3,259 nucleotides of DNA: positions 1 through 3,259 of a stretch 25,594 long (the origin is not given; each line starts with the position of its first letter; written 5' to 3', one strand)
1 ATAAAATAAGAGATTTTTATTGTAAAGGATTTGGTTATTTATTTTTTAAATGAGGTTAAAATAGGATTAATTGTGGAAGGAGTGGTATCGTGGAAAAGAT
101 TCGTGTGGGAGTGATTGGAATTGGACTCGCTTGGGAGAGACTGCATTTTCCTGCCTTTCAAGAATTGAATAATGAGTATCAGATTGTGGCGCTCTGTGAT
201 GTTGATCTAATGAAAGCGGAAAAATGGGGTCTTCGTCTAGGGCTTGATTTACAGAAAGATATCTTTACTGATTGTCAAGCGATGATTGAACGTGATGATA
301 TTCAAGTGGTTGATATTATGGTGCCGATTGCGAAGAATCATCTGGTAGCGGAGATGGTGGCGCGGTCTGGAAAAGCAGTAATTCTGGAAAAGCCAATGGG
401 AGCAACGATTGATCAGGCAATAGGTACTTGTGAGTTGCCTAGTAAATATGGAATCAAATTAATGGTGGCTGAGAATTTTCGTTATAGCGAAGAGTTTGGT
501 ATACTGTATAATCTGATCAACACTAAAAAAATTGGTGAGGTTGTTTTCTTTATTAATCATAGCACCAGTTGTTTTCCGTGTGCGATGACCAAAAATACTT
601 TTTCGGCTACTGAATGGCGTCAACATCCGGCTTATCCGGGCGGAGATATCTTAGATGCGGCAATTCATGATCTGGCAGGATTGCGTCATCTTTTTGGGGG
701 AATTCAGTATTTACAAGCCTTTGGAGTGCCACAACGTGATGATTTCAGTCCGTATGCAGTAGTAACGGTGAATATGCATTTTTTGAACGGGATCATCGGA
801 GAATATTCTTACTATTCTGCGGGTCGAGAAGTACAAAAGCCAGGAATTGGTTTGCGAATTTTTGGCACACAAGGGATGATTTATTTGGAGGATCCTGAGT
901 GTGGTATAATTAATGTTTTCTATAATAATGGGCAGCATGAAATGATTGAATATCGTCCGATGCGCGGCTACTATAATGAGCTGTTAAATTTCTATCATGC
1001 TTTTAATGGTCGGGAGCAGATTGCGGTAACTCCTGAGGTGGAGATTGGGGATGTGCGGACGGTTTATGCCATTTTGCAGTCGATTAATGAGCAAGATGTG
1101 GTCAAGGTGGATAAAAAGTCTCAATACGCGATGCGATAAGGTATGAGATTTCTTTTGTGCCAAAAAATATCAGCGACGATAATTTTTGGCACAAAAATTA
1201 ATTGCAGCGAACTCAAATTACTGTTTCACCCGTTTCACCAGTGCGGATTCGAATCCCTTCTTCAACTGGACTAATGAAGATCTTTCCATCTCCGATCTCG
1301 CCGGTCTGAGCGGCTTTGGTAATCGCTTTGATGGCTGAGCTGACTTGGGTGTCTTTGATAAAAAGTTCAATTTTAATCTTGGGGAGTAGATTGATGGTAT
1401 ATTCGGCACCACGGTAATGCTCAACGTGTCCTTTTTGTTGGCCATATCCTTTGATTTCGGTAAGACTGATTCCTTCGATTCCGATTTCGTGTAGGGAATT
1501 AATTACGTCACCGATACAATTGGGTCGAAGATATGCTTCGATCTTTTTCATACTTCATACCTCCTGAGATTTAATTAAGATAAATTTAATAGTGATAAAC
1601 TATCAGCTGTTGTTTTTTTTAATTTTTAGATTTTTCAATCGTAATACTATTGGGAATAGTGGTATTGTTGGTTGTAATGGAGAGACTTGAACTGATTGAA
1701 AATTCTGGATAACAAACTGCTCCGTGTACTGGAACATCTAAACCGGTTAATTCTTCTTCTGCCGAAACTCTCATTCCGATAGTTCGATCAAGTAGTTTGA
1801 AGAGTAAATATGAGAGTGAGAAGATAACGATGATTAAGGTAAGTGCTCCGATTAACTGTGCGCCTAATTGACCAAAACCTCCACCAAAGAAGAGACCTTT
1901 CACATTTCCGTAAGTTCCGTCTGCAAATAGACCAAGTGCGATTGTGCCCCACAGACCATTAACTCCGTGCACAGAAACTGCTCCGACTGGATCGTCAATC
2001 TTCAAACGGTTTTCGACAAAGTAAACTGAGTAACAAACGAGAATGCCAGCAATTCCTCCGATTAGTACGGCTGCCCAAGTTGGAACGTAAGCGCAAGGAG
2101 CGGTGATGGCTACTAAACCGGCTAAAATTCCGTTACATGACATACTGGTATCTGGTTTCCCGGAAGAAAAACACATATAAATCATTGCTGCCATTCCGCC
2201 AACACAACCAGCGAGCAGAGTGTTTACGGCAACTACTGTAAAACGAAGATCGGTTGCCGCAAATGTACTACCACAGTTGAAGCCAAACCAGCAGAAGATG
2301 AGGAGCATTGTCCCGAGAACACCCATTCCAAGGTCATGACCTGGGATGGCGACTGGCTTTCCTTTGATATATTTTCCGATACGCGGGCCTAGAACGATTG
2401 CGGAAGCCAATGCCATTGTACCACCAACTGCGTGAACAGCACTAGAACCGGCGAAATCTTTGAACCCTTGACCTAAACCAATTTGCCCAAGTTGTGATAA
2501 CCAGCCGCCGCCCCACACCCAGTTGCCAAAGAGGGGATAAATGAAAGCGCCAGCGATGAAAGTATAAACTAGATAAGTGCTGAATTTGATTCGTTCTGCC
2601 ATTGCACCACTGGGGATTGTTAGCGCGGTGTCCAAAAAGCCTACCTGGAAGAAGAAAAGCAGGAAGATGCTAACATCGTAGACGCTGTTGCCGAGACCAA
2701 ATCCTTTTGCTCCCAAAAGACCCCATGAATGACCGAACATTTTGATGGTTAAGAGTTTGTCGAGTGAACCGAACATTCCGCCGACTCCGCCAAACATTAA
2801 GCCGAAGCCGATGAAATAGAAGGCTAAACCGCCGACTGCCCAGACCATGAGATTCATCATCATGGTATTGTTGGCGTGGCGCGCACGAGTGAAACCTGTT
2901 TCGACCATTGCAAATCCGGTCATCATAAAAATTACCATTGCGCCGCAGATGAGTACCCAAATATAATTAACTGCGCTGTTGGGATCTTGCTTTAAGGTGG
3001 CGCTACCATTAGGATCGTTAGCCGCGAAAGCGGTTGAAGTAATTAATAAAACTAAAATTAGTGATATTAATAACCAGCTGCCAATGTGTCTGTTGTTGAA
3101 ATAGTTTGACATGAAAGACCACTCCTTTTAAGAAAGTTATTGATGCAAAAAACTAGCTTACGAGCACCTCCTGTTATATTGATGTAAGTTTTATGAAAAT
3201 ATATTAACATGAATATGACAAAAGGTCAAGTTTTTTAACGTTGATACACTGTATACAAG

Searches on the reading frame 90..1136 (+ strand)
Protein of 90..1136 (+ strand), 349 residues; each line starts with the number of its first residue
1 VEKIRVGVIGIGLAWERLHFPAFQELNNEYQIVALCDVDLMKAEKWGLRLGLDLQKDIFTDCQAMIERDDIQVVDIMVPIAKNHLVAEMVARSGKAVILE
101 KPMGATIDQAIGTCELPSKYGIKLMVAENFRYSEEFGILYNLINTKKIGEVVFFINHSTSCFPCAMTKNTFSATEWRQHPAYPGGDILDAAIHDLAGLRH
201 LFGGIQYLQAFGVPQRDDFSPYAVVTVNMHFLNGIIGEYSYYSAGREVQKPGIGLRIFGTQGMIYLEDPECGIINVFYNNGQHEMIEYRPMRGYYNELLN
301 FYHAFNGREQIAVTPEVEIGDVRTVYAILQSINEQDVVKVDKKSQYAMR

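Call 58: search_protein_families(library=pfam, proteins=[window:90-1136:+], max_evalue=0.001)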
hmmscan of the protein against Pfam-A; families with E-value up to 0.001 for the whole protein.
window:90-1136:+ (349 aa): 3 families
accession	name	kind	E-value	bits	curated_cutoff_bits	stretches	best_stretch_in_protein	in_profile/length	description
PF01408.29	GFO_IDH_MocA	-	8.7e-17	62.4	24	1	4-127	1-119/120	Oxidoreductase family, NAD-binding Rossmann fold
PF02894.22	GFO_IDH_MocA_C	-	1.2e-12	48.5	22.9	1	142-340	3-218/218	Oxidoreductase family, C-terminal alpha/beta domain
PF22725.1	GFO_IDH_MocA_C3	-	2.5e-11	44.1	27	1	141-264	6-123/124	GFO/IDH/MocA C-terminal domain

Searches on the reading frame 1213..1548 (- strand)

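Call 58: search_protein_families(library=pfam, proteins=[window:1213-1548:-], max_evalue=0.001)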
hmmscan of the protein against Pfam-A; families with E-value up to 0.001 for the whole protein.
window:1213-1548:- (111 aa): 2 families
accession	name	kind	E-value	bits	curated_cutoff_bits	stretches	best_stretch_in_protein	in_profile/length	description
PF00543.27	P-II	-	6.2e-23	81.5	25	1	1-105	2-102/102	Nitrogen regulatory protein P-II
PF10126.14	Nit_Regul_Hom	-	0.00037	20.9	23.8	0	4-37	6-39/107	Uncharacterized protein, homolog of nitrogen regulatory protein PII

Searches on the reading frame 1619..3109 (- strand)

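Call 58: search_protein_families(library=pfam, proteins=[window:1619-3109:-], max_evalue=0.001)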
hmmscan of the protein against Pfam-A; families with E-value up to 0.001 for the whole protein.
window:1619-3109:- (496 aa): 1 family
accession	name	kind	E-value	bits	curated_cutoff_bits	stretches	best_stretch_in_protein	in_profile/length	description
PF00909.26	Ammonium_transp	-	9.3e-115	384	23.2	1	51-466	2-398/399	Ammonium Transporter Family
